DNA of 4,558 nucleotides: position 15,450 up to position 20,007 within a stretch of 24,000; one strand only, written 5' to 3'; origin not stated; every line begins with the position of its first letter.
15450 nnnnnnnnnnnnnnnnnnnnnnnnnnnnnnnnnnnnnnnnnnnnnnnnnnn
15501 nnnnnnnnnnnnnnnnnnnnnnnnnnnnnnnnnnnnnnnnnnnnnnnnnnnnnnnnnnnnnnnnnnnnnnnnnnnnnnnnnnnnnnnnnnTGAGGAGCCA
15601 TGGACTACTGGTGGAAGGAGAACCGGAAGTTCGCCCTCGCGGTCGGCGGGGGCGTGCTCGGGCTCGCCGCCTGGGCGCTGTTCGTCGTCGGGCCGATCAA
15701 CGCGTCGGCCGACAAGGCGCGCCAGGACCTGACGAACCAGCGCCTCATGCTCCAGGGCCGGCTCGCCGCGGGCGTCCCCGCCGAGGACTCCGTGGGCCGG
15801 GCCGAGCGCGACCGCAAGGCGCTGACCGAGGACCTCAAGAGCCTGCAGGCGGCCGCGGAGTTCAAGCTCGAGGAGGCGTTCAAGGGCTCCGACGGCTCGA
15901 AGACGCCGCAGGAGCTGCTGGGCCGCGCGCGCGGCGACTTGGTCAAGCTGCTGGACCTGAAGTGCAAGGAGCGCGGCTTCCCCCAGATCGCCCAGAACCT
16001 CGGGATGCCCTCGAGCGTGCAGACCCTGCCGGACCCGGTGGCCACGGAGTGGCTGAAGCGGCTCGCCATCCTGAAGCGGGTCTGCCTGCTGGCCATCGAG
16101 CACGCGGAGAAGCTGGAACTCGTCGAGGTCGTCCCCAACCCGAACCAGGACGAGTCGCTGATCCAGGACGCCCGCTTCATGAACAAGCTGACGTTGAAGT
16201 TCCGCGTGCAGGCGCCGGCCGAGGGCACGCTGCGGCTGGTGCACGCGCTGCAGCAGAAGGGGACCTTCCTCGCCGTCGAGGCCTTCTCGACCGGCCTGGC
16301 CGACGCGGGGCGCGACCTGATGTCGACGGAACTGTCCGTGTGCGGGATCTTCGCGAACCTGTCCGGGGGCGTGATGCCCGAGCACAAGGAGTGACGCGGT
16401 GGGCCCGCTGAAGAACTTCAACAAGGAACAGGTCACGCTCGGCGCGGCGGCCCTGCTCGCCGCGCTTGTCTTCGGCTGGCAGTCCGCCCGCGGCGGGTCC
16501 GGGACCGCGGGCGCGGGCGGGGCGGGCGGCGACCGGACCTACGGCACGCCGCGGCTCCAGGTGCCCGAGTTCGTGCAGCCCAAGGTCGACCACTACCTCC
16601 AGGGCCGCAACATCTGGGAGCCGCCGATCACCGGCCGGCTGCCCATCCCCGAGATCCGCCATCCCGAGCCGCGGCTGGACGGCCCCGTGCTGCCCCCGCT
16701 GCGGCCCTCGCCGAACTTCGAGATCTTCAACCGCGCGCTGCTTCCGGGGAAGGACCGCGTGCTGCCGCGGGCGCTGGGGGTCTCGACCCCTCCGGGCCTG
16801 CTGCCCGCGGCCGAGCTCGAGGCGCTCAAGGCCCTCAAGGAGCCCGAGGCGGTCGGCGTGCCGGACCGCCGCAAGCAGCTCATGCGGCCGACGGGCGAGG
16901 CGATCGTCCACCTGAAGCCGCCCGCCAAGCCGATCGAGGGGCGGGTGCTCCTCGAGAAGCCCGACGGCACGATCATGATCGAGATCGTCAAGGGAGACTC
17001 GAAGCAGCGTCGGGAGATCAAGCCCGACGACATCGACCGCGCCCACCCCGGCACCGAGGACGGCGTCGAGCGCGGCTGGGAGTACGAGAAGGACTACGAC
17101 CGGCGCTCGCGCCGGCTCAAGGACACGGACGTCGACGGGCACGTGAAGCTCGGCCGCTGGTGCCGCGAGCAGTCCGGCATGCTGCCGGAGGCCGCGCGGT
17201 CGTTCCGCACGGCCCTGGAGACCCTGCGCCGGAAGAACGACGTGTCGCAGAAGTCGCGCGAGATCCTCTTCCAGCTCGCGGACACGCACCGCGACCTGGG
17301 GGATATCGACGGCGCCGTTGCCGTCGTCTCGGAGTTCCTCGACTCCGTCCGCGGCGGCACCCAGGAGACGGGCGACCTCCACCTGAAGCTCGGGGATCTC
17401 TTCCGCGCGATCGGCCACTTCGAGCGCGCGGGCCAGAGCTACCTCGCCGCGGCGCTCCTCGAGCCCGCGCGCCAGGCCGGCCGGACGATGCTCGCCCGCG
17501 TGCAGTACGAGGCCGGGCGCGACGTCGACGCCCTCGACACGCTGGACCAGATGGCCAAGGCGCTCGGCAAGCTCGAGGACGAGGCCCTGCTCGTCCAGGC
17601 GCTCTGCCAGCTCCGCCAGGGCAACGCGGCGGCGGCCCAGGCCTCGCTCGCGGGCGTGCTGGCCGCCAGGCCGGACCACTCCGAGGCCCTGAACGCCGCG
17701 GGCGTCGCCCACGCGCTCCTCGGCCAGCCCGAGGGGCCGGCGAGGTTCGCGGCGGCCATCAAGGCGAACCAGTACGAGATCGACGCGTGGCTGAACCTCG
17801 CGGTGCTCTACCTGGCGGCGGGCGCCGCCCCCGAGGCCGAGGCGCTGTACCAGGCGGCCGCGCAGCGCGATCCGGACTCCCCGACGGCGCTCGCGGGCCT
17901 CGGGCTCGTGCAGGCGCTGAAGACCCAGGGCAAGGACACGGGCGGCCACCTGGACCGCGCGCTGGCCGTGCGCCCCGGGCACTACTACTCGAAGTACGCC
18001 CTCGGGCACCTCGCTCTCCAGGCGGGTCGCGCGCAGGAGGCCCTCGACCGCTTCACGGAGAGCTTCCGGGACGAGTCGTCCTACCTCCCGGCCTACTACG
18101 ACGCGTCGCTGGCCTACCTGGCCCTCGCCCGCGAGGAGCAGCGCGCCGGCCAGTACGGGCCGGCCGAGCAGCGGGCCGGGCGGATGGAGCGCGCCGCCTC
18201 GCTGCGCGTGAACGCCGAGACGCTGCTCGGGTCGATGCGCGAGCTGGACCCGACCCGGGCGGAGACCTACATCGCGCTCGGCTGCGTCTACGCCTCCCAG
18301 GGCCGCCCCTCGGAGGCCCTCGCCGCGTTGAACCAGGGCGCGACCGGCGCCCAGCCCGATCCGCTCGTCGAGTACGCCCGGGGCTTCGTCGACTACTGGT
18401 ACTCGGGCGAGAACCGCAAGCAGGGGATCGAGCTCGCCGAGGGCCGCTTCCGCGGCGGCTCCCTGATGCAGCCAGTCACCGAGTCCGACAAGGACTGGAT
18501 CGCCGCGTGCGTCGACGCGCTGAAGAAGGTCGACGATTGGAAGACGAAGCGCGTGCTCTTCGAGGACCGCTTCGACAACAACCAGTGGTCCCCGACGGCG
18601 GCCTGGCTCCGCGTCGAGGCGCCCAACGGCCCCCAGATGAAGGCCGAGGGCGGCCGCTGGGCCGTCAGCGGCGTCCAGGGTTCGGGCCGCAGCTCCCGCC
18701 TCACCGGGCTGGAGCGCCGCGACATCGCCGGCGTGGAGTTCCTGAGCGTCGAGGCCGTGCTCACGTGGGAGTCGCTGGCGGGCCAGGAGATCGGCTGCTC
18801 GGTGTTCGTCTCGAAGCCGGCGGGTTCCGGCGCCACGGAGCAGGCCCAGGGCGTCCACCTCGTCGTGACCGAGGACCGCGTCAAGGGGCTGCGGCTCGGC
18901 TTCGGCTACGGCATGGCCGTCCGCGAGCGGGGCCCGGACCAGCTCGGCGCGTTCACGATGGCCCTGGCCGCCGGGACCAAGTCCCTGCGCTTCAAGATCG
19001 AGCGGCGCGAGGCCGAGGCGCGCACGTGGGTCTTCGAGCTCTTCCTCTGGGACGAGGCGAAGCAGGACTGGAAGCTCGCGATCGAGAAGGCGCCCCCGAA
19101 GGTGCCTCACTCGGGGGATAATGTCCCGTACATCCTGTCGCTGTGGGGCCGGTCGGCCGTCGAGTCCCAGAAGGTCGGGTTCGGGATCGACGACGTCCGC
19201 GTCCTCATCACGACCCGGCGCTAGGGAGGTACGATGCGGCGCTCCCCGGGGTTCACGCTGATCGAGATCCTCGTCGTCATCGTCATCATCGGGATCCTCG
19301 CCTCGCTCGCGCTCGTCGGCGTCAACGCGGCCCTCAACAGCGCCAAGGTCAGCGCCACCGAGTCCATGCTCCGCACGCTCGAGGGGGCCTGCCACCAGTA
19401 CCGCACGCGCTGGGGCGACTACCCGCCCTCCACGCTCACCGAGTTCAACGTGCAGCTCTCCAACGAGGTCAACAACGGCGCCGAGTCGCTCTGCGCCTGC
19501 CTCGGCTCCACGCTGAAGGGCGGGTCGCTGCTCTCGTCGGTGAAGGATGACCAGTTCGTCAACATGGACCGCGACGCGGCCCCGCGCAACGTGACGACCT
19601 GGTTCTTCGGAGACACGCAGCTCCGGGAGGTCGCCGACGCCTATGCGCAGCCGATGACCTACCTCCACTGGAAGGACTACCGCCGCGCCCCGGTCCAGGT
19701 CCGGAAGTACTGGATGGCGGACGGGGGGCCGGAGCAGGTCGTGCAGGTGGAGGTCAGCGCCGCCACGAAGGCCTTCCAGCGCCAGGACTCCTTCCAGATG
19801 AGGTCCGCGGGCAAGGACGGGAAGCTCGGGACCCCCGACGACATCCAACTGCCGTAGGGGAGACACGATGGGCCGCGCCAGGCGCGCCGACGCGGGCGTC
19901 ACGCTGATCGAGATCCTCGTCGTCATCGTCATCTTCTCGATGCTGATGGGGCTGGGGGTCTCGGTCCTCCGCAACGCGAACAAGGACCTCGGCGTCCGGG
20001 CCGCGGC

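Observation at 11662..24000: FHA-headed hybrid T4P/T2SS-like (type IV filament) cluster with no motor or secretin in 12.3 kb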

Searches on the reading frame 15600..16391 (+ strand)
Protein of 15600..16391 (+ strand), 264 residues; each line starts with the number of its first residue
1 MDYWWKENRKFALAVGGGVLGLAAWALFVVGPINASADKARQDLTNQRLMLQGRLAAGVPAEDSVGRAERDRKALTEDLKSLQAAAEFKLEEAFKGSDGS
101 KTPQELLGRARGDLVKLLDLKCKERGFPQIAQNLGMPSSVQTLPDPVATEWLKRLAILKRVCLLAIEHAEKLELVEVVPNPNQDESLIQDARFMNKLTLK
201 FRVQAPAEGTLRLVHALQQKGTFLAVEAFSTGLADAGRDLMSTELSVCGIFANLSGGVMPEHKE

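Call 6: search_protein_families(library=pfam, proteins=[window:15600-16391:+], max_evalue=0.1)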
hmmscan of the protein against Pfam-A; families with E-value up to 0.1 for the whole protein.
window:15600-16391:+ (264 aa): 0 families

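Call 29: search_protein_families(library=ncbifam, proteins=[window:15600-16391:+], max_evalue=0.1)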
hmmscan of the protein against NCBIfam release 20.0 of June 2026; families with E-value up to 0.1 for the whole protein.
window:15600-16391:+ (264 aa): 1 family
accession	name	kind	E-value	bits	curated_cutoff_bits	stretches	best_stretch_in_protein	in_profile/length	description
NF040576.1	T2SS_GspM_XpsM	equivalog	0.015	14.9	60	0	196-231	115-150/180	type II secretion system protein GspM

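Call 46: search_solved_structures(query=A2, max_evalue=10)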
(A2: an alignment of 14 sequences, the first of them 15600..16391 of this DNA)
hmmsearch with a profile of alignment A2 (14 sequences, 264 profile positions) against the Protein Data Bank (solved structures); distinct sequences matched with E-value up to 10: 5.
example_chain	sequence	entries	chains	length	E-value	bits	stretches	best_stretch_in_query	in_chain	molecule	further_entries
6kny_A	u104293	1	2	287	0.032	17.2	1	61-222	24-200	Protein Amuc_1100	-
6lad_A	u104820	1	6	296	0.033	17.1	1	61-222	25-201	Amuc_1100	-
7yzi_A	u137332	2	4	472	0.34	13.8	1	10-128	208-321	Adenylate cyclase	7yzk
8znz_J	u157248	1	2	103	1.2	12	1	76-138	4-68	HB0039 Fab light chain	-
6laf_A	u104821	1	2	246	1.9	11.4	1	104-222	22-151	Amuc_1100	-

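Call 94: search_protein_families(library=pfam, proteins=[window:15717-16391:+], max_evalue=5)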
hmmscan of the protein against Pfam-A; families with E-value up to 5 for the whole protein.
seq(225 aa): 0 families

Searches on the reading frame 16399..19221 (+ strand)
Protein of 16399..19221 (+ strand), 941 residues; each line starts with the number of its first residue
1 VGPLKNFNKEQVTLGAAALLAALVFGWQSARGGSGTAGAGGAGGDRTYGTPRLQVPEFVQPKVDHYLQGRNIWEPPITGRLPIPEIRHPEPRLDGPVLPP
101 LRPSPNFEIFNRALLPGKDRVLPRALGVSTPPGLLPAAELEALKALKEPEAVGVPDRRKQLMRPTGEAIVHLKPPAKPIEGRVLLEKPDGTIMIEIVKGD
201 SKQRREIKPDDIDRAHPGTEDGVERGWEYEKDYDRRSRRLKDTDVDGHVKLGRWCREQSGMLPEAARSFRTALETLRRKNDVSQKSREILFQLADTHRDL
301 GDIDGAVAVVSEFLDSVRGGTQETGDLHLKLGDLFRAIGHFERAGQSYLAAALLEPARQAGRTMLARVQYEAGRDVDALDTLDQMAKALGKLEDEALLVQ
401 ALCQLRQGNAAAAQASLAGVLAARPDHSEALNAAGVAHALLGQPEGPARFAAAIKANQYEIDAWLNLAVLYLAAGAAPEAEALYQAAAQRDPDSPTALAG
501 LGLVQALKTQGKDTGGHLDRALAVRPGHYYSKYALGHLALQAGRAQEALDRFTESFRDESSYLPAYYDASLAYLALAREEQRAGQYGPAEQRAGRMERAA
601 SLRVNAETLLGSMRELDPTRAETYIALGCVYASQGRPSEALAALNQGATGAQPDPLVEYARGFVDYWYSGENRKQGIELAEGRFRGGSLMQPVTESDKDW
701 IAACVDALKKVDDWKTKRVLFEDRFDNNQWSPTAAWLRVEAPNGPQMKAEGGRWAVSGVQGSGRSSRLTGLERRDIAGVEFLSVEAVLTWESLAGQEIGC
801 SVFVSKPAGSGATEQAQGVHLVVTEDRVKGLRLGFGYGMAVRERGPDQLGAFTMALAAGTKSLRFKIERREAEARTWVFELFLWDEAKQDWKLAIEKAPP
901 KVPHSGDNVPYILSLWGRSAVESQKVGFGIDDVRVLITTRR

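Call 6: search_protein_families(library=pfam, proteins=[window:16399-19221:+], max_evalue=0.1)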
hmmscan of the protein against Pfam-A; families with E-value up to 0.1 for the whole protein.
window:16399-19221:+ (941 aa): 17 families
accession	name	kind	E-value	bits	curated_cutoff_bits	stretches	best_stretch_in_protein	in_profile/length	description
PF14559.12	TPR_19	-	2.6e-19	69.8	25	2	449-497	13-61/68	Tetratricopeptide repeat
PF13432.12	TPR_16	-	5.4e-17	62.3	32.7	4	448-495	18-65/65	Tetratricopeptide repeat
PF13424.12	TPR_12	-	1.3e-13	51.3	30.1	2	617-647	41-71/77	Tetratricopeptide repeat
PF07719.23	TPR_2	-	2.2e-13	49.6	27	2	462-493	2-33/34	Tetratricopeptide repeat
PF13431.12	TPR_17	-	4.2e-11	42.6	24.4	1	615-641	7-33/34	Tetratricopeptide repeat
PF13181.12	TPR_8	-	1.4e-10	40.9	25.7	0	621-646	1-26/34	Tetratricopeptide repeat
PF00515.34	TPR_1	-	3.4e-10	39.8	27.8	2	462-493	2-33/34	Tetratricopeptide repeat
PF13428.12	TPR_14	-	3.2e-09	37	23.5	1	462-502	2-42/44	Tetratricopeptide repeat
PF13176.12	TPR_7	-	3.6e-08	33.3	27.9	0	463-494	1-34/36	Tetratricopeptide repeat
PF13174.12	TPR_6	-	9.2e-08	32.7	26.3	1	462-494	1-33/33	Tetratricopeptide repeat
PF13414.12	TPR_11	-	6.2e-06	26.2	26.8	1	471-506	4-39/42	TPR repeat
PF12895.13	ANAPC3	-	0.00027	21.6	27.2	0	518-578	12-71/82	Anaphase-promoting complex, cyclosome, subunit 3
PF25058.1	ARM_TT21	-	0.00088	19.7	27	0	257-337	18-106/155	Tetratricopeptide repeat protein 21 ARM repeat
PF25063.1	ARM_TT21_C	-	0.002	18.5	35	0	382-522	6-156/209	Tetratricopeptide repeat protein 21 C-terminal ARM domain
PF14561.12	TPR_20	-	0.0059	17.3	25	0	517-561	10-54/90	Tetratricopeptide repeat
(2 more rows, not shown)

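Call 29: search_protein_families(library=ncbifam, proteins=[window:16399-19221:+], max_evalue=0.1)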
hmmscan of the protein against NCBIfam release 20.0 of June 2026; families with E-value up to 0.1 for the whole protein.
window:16399-19221:+ (941 aa): 19 families
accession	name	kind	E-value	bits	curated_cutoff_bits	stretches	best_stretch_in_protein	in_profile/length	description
TIGR02917.1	PEP_TPR_lipo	equivalog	5.3e-20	70.9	312.2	2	326-585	57-316/899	XrtA/PEP-CTERM system TPR-repeat protein PrsT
NF052415.1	T3SS_chap_SctY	equivalog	4.8e-14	52.8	70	2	327-387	8-68/106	type III secretion apparatus assembly chaperone SctY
NF033762.1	social_mot_Tgl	equivalog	1.1e-10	41.2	225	1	465-560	35-131/252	social motility TPR repeat lipoprotein Tgl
TIGR02521.1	type_IV_pilW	equivalog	7e-10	38.8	154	1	447-520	119-194/234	type IV pilus biogenesis/stability protein PilW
NF040959.1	MamA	equivalog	1e-09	38.2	200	1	454-555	64-165/204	magnetosome protein MamA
TIGR03939.1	PGA_TPR_OMP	equivalog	2.1e-06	26.3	366.65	2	478-601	103-233/800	poly-beta-1,6 N-acetyl-D-glucosamine export porin PgaA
NF008757.0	PRK11788.1-5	equivalog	2.3e-05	23.7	363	1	271-416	53-197/388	lipopolysaccharide assembly protein LapB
NF033920.0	C39_PA2778_fam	equivalog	8.1e-05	22.2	150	1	394-491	155-254/255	PA2778 family cysteine peptidase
NF052312.1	T9SS_PorW_SprE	equivalog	0.00015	20.6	250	0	267-354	270-357/716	type IX secretion system periplasmic lipoprotein PorW/SprE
TIGR02795.1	tol_pal_ybgF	equivalog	0.00059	20.4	90.1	0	364-433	44-115/119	tol-pal system protein YbgF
TIGR02552.1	LcrH_SycD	equivalog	0.00068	19.4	104.8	1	450-510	41-101/136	SycD/LcrH family type III secretion system chaperone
NF033758.1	gliding_GltE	equivalog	0.0011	18.1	225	0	239-357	216-322/411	adventurous gliding motility TPR repeat lipoprotein GltE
NF002725.1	PRK02603.1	equivalog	0.0012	18.8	143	0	464-519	75-130/173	photosystem I assembly protein Ycf3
TIGR00990.1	3a0801s09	subfamily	0.0014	17.4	757.25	0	427-558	330-462/615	mitochondrial import receptor subunit TOM70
NF008755.0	PRK11788.1-3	equivalog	0.002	17.6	430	0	311-407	57-193/388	lipopolysaccharide assembly protein LapB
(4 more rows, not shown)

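Call 59: search_solved_structures(query=A6, max_evalue=0.01)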
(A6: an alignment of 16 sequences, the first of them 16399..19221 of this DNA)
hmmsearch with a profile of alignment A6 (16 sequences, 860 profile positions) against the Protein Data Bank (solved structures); distinct sequences matched with E-value up to 0.01: 381 (the best 60 are shown).
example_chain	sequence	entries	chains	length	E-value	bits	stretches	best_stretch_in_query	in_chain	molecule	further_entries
9qhb_A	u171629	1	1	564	1.3e-113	384.4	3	379-621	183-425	Engineered tetratricopeptide repeat protein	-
8bu0_A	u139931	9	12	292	2e-74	254.8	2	371-586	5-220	Consensus tetratricopeptide repeat protein | Crystal structure of an 8-repeat consensus TPR superhelix with Zinc. | Monomer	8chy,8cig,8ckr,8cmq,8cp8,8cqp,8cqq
7yeh_B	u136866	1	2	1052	7.1e-71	243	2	251-617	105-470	UDP-N-acetylglucosamine--peptide N-acetylglucosaminyltransferase 110 kDa subunit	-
7qdr_B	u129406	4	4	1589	8.1e-59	203.1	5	442-568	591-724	Tetratricopeptide repeat protein 37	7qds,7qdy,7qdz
9g8o_B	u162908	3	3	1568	1.6e-58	202.1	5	442-568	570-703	Superkiller complex protein 3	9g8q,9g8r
9qhc_A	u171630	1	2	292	1.8e-56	195.3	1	342-617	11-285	Engineered tetratricopeptide repeat protein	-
7yea_A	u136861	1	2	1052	2.4e-51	178.4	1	251-617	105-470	UDP-N-acetylglucosamine--peptide N-acetylglucosaminyltransferase 110 kDa subunit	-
7ntf_A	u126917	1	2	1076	3.4e-51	177.9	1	251-617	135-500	Isoform 1 of UDP-N-acetylglucosamine--peptide N-acetylglucosaminyltransferase 110 kDa subu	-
6eou_A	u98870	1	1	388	1.2e-44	156.2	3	254-364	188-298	UDP-N-acetylglucosamine--peptide N-acetylglucosaminyltransferase 110 kDa subunit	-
1w3b_A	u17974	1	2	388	1.6e-44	155.8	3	254-364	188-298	UDP-N-ACETYLGLUCOSAMINE--PEPTIDE N-ACETYLGLUCOSAMINYLTRANSFERASE 110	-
7y4i_A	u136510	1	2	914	1e-39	139.9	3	412-609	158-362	Probable UDP-N-acetylglucosamine--peptide N-acetylglucosaminyltransferase SPINDLY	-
8dtf_A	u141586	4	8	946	1.2e-39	139.7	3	412-609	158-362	Probable UDP-N-acetylglucosamine--peptide N-acetylglucosaminyltransferase SPINDLY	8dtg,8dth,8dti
8fgw_D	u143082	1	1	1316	2e-39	138.9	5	346-545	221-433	Tetratricopeptide repeat protein 21B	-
8bbe_D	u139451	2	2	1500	1.3e-37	132.9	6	346-545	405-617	SNAP-tag,Tetratricopeptide repeat protein 21B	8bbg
9eh1_Q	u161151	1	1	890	1.4e-35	126.2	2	253-646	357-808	RNA polymerase-associated protein CTR9 homolog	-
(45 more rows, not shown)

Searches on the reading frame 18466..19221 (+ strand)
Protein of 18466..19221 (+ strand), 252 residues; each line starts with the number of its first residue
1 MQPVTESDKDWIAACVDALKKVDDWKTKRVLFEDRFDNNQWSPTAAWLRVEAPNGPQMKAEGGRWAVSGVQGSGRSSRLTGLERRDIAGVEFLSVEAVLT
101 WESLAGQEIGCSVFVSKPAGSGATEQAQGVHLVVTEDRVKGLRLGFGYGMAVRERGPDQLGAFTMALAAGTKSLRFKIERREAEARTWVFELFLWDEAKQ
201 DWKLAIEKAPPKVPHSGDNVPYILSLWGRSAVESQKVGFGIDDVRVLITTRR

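Call 94: search_protein_families(library=pfam, proteins=[window:18466-19221:+], max_evalue=5)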
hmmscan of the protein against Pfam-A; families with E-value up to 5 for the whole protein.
seq(252 aa): 0 families

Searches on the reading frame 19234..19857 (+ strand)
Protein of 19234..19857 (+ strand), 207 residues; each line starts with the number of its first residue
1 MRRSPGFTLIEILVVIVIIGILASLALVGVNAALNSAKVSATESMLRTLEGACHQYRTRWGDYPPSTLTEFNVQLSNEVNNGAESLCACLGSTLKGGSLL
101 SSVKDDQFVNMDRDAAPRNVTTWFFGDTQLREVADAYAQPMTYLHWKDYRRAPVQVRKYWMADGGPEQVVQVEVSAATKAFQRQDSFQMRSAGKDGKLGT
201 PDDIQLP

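Call 6: search_protein_families(library=pfam, proteins=[window:19234-19854:+], max_evalue=0.1)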
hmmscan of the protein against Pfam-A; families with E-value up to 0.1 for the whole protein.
window:19234-19854:+ (207 aa): 2 families
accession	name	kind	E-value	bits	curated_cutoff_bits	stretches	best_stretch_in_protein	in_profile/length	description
PF07963.17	N_methyl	-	9.5e-09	34.9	21.2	1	1-27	1-27/27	Prokaryotic N-terminal methylation motif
PF08334.16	T2SSG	-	0.0036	17.8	21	0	33-66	5-38/108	Type II secretion system (T2SS), protein G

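Call 11: find_encoding_contigs(protein=window:19234-19857:+, flank=10000, max_places=4)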
Protein window:19234-19857:+ (207 aa): no gene with exactly this product is on record in the collection.

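Call 29: search_protein_families(library=ncbifam, proteins=[window:19234-19854:+], max_evalue=0.1)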
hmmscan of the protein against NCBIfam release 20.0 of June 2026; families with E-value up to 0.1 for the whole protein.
window:19234-19854:+ (207 aa): 11 families
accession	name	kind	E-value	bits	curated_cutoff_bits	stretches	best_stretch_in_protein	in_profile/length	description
TIGR01710.1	typeII_sec_gspG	equivalog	8.1e-13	48.6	88.85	1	6-66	2-62/134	type II secretion system major pseudopilin GspG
TIGR01708.2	typeII_sec_gspH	equivalog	1.2e-08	35.2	80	1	6-39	3-36/169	type II secretion system minor pseudopilin GspH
TIGR02532.1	IV_pilin_GFxxxE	domain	5.3e-08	32.4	16.3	1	6-27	3-24/24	prepilin-type N-terminal cleavage/methylation domain-containing protein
TIGR02596.1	TIGR02596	subfamily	5e-07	30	70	1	7-46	1-40/196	Verru_Chthon cassette protein D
NF040999.1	pilin_ComGC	equivalog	2.3e-05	24.5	75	1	6-59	3-56/84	competence type IV pilus major pilin ComGC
NF041775.1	typeIV_PilA_Myxo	equivalog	4.4e-05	23.6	400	1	3-50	9-56/214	type IV pilin protein PilA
NF007862.0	PRK10574.1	equivalog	4.7e-05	23.5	138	1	2-48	2-45/145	prepilin peptidase-dependent pilin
NF041013.1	T4P_ComGE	equivalog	0.0012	18.9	49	1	5-56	4-56/83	competence type IV pilus minor pilin ComGE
NF007800.0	PRK10506.1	equivalog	0.0019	18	158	1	1-38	5-42/163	prepilin peptidase-dependent protein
NF040982.1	ComGD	equivalog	0.014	15.8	70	1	6-32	3-28/139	competence type IV pilus minor pilin ComGD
TIGR01711.1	gspJ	equivalog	0.029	14.2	64.85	1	6-42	2-38/192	type II secretion system minor pseudopilin GspJ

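Call 85: search_solved_structures(query=A9, max_evalue=1)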
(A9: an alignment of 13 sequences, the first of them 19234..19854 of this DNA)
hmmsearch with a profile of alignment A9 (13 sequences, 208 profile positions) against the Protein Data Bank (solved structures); distinct sequences matched with E-value up to 1: 34.
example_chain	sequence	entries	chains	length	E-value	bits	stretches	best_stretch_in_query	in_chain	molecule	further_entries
9egp_A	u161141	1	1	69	4.6e-15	58.7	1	2-64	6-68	Geopilin domain 1 protein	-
7tgg_A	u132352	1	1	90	3.2e-14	55.9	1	2-67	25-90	Geopilin domain 1 protein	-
5wda_A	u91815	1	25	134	3.4e-13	52.5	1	7-67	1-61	General secretion pathway protein G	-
2m7g_A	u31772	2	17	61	1.2e-12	50.8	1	7-67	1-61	Geopilin domain 1 protein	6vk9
8pfb_G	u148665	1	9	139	1.3e-10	44.1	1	7-96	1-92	Type IV pilin PilE1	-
6xxd_A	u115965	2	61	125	2.2e-10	43.4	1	7-63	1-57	PilA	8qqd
8tj2_C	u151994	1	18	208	9.3e-10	41.3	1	7-63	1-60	Type IV major pilin protein PilA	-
5kua_A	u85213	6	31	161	1.1e-09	41.2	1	7-68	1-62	pilin | Neisseria meningitidis PilE variant SB-GATDH | Neisseria meningitidis PilE, SB-DATDH variant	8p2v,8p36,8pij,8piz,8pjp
8p3b_A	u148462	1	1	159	1.1e-09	41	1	7-68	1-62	Fimbrial protein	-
1ay2_A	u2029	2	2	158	1.4e-09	40.7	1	7-67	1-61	TYPE 4 PILIN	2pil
2hi2_A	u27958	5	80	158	1.5e-09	40.6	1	7-68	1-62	Fimbrial protein | PilA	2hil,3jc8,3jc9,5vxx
9laa_A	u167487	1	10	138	1.7e-07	34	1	2-35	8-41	Type IV pilin protein PilA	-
8tum_e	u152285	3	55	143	1.9e-07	33.8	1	7-54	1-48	Type IV major pilin protein PilA | Pilin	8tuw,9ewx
1oqw_A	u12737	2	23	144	3.8e-07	32.8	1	7-54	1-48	Fimbrial protein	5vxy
8tob_GA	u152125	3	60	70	4.4e-07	32.6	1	8-55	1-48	Fimbrial protein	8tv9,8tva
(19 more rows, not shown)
